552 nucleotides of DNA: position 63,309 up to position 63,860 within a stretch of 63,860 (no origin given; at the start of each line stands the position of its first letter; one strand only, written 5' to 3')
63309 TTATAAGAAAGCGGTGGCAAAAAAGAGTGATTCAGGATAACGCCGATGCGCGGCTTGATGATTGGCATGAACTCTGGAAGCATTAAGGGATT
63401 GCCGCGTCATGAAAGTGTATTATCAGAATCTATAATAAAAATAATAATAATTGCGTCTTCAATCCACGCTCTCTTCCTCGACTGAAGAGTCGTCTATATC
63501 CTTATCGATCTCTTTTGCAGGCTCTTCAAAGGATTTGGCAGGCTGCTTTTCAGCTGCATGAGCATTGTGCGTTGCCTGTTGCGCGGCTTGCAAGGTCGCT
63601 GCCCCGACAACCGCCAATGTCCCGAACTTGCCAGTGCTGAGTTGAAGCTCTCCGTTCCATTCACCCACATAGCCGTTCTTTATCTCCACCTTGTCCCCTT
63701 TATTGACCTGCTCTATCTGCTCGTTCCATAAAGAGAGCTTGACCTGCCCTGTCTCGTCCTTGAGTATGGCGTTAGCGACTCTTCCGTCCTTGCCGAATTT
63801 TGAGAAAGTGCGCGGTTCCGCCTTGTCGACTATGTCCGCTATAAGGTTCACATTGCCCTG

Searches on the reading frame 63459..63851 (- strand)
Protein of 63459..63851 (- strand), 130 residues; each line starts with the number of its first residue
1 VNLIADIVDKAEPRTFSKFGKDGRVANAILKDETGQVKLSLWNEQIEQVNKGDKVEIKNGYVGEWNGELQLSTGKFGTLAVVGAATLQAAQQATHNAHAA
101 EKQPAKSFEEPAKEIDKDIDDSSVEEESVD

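Call 85: search_protein_families(library=pfam, proteins=[window:63459-63851:-], max_evalue=0.001)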
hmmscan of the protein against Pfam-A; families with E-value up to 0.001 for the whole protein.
window:63459-63851:- (130 aa): 2 families
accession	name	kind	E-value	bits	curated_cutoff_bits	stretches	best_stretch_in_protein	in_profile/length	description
PF21473.3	Ssb-like_OB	-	1e-09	38.9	24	1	6-80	22-96/97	Single-stranded DNA binding protein Ssb-like, OB fold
PF01336.31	tRNA_anti-codon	-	5.4e-08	33.1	27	1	20-72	12-68/75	OB-fold nucleic acid binding domain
